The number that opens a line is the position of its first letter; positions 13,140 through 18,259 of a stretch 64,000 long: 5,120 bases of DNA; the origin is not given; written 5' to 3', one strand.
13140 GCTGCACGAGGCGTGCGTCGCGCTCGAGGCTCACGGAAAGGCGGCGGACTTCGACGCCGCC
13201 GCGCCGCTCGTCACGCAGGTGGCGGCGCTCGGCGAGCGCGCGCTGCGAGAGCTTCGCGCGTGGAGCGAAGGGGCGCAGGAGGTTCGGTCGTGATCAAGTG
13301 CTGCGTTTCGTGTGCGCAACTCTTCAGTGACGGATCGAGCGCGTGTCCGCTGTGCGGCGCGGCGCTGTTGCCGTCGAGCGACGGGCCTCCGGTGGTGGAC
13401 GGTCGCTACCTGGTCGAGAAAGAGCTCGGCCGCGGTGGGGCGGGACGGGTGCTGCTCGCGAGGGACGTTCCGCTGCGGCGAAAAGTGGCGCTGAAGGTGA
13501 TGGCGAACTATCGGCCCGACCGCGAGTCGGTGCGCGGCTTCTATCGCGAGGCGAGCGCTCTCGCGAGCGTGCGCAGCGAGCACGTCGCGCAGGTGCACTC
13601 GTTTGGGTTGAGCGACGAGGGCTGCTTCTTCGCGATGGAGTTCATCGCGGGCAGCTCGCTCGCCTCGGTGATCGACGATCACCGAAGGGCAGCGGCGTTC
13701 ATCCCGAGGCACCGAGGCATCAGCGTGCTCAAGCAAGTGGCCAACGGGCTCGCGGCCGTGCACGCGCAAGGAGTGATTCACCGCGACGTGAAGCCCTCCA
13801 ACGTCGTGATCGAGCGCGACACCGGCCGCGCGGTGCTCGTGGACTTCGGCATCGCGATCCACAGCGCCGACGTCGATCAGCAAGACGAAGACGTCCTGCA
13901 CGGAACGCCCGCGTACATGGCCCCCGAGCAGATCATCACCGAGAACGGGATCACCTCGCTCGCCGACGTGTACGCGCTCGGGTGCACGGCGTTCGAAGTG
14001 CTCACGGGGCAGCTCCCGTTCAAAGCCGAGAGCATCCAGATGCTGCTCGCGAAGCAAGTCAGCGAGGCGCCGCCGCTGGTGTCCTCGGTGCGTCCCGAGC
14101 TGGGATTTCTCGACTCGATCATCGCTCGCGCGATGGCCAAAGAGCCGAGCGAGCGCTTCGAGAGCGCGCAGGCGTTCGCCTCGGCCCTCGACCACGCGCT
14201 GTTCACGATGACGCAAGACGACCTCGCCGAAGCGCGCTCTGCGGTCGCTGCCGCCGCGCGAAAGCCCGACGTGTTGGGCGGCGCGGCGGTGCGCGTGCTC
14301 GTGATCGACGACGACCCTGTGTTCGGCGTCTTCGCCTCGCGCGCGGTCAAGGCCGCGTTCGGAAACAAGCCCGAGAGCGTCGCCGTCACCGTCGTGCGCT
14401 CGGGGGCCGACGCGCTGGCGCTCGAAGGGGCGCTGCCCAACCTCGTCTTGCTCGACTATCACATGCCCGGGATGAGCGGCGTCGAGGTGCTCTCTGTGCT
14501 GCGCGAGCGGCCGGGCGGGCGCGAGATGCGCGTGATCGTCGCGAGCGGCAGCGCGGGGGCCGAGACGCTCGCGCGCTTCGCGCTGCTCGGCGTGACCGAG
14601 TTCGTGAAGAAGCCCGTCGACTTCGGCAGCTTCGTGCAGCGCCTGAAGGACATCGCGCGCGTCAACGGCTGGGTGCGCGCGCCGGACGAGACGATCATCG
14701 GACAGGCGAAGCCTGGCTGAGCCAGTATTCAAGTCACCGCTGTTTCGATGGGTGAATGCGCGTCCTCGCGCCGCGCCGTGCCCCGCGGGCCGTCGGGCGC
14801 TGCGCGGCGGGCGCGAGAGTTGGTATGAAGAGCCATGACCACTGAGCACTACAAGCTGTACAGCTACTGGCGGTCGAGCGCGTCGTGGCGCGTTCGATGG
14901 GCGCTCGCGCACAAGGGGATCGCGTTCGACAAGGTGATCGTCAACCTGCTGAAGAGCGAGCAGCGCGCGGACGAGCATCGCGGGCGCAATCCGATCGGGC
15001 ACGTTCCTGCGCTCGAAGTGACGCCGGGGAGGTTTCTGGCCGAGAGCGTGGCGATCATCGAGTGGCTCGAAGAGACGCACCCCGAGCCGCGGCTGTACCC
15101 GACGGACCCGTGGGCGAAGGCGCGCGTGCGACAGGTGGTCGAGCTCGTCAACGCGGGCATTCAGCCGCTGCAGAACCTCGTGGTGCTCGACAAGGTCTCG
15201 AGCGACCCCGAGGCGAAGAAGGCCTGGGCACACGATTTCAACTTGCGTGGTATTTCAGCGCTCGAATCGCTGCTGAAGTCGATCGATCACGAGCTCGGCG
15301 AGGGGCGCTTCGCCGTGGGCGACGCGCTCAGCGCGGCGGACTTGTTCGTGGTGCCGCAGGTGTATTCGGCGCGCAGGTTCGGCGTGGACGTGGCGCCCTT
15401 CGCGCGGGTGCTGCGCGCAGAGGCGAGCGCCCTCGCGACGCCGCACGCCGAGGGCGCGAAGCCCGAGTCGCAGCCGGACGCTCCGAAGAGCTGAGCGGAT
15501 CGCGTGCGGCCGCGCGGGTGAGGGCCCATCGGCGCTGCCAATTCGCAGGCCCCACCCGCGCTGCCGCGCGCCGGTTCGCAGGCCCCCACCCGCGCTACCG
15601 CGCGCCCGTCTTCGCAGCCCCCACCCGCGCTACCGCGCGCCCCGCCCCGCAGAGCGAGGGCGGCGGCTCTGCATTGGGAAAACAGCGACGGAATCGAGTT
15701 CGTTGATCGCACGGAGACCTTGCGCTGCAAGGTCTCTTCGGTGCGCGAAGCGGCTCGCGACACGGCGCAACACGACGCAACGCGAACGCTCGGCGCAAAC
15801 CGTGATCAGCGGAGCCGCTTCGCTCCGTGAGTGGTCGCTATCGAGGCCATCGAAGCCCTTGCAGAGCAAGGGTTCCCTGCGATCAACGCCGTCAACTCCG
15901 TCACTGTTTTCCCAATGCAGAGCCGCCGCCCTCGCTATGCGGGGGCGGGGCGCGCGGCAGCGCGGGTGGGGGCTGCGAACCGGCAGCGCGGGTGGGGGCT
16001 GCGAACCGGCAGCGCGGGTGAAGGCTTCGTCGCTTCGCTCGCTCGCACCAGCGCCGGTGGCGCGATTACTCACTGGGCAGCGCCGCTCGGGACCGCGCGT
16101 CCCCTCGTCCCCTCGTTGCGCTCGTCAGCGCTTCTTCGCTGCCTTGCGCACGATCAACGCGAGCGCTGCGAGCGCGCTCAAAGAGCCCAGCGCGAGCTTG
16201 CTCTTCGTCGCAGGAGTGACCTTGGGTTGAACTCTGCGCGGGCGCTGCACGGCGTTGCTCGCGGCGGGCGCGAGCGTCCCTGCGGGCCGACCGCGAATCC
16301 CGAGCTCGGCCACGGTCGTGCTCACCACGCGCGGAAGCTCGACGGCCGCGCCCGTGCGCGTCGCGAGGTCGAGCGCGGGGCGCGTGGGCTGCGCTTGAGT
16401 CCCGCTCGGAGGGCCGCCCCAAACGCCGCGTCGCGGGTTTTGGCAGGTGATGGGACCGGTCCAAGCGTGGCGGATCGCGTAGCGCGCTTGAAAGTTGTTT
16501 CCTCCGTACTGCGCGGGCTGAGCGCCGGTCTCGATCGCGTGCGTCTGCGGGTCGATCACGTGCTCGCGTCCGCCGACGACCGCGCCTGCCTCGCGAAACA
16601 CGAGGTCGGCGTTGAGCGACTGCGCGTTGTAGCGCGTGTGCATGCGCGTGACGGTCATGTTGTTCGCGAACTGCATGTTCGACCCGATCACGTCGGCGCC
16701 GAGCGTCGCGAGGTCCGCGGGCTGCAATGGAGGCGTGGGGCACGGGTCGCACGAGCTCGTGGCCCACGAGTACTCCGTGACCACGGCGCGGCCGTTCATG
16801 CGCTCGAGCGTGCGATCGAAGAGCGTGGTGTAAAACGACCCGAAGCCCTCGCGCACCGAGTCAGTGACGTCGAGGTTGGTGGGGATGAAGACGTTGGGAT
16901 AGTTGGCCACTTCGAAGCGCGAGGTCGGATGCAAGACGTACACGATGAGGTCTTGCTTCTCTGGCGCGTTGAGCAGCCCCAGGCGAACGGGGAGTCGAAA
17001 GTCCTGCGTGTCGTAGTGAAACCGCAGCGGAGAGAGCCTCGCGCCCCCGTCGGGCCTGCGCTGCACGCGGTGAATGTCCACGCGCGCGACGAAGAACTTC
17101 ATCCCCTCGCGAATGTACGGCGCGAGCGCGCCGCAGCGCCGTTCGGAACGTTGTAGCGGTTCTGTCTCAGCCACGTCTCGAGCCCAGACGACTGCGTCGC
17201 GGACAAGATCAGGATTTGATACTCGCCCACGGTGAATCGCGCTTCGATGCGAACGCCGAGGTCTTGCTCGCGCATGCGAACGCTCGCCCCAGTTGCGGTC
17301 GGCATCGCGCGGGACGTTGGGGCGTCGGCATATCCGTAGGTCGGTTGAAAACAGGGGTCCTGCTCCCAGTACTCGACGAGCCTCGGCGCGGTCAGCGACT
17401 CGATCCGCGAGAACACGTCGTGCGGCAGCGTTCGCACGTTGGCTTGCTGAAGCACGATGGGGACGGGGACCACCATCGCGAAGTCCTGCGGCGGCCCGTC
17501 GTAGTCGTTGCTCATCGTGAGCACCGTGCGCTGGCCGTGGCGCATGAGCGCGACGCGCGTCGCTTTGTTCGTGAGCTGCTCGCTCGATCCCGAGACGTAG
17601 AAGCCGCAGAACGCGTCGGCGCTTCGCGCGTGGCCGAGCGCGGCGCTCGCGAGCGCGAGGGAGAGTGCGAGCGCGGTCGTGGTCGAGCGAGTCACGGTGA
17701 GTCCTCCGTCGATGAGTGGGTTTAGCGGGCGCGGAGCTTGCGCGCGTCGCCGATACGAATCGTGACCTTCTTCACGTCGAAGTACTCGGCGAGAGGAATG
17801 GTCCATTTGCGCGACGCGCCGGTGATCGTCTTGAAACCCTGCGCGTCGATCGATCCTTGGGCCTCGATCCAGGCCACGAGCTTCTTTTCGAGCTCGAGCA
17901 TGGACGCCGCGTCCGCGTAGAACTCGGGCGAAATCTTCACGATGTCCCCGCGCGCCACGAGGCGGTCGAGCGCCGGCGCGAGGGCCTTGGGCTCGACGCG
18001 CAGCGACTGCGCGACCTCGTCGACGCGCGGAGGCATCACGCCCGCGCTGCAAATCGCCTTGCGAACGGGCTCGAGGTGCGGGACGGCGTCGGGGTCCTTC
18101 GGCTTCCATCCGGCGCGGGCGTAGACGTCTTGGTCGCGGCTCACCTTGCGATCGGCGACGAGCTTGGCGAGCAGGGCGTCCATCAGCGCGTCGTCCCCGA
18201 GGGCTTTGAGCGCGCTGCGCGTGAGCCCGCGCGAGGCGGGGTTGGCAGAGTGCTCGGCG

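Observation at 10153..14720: Hybrid histidine kinase (with HPt) translationally coupled to a Ser/Thr kinase carrying a C-terminal receiver domain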

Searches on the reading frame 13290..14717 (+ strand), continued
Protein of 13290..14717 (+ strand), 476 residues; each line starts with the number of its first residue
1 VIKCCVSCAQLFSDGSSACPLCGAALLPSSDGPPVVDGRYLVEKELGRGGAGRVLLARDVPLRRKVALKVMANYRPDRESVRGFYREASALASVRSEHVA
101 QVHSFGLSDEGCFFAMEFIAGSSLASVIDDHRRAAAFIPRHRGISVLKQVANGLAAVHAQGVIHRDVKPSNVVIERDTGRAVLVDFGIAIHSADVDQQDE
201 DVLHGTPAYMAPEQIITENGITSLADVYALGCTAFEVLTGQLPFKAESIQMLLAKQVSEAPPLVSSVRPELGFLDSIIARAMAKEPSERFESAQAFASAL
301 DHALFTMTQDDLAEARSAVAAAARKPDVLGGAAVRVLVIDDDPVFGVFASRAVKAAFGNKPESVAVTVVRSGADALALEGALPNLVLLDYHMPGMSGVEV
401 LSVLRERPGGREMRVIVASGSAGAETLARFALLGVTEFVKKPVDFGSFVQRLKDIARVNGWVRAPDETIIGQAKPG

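Call 89: search_protein_families(library=pfam, alignment_id=A5, max_evalue=0.00001)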
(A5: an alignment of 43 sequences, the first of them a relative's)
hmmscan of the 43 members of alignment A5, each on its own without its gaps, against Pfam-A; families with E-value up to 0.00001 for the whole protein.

A. member 1, P0014 (472 aa): 3 families
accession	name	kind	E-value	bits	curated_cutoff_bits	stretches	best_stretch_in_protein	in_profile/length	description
PF00069.31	Pkinase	-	7.6e-37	127.6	31.7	1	42-249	3-204/263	Protein kinase domain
PF07714.23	PK_Tyr_Ser-Thr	-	1.1e-18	68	23.1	1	43-288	4-249/258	Protein tyrosine and serine/threonine kinase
PF00072.30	Response_reg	-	2.9e-13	50.4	30.2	1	329-445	1-110/111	Response regulator receiver domain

B. families by the number of members that match (of 43 scanned): 11 families
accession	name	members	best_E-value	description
PF00069.31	Pkinase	43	9.8e-50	Protein kinase domain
PF07714.23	PK_Tyr_Ser-Thr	43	3e-31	Protein tyrosine and serine/threonine kinase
PF00072.30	Response_reg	43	4.3e-23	Response regulator receiver domain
PF01636.29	APH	27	1.6e-10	Phosphotransferase enzyme family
PF03109.22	ABC1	9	1.8e-10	ABC1 atypical kinase-like domain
PF17667.7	Pkinase_fungal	5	4.7e-08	Fungal protein kinase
PF06293.20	Kdo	3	3.1e-08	Lipopolysaccharide kinase (Kdo/WaaP) family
PF01627.28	Hpt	2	5.2e-11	Hpt domain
PF00990.26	GGDEF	1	3.1e-34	Diguanylate cyclase, GGDEF domain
PF01590.32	GAF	1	1.9e-18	GAF domain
PF13185.12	GAF_2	1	1e-14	GAF domain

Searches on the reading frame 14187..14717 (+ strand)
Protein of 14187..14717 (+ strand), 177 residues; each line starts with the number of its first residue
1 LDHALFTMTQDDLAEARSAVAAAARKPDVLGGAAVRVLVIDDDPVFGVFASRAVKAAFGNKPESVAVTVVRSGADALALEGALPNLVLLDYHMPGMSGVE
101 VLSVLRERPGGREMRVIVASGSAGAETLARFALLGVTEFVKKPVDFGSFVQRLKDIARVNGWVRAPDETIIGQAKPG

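Call 87: search_protein_representatives(protein=window:14187-14717:+)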
Query: 177 residues. Proteins with E-value up to 0.001 (for the whole library): 91366; up to 1e-10: 3418; up to 1e-30: 1. The best 150 are listed.
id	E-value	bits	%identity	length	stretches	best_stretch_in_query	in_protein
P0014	6.7e-48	179.0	59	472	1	15-172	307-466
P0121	2.6e-28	115.3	47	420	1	20-169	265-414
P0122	8.3e-28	113.6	34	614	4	21-155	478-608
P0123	1.1e-27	113.3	47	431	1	33-167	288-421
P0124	8.8e-27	110.3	46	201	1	26-173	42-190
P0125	1.1e-26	110.0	50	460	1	27-164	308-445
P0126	3.2e-26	108.4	45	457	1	28-168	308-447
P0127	5.3e-26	107.8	40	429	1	17-165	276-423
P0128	1.0e-25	106.8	45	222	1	31-164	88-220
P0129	1.5e-25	106.3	24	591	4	36-165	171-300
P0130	2.7e-25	105.5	51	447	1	32-165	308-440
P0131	2.8e-25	105.4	28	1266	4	57-154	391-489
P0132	3.4e-25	105.1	33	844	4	26-151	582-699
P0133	4.0e-25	104.9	50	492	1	25-164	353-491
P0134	4.7e-25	104.7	46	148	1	32-164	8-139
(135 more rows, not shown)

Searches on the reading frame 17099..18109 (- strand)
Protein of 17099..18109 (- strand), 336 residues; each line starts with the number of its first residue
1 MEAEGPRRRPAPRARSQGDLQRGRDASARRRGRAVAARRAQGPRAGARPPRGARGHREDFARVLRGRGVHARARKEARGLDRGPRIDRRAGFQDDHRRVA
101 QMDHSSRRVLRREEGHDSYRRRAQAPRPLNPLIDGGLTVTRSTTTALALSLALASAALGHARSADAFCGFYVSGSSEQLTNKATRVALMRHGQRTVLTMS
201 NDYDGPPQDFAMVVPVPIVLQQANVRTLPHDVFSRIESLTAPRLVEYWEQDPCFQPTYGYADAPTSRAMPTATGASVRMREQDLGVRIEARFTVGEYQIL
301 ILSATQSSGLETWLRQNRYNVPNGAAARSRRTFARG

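Call 10: search_protein_families(library=pfam, proteins=[window:17099-18109:-], max_evalue=0.001)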
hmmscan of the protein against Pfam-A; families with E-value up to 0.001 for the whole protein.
window:17099-18109:- (336 aa): 1 family
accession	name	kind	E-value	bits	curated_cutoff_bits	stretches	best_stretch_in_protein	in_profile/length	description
PF10092.14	DUF2330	-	1.6e-31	110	24.7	1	164-327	3-150/279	Uncharacterized protein conserved in bacteria (DUF2330)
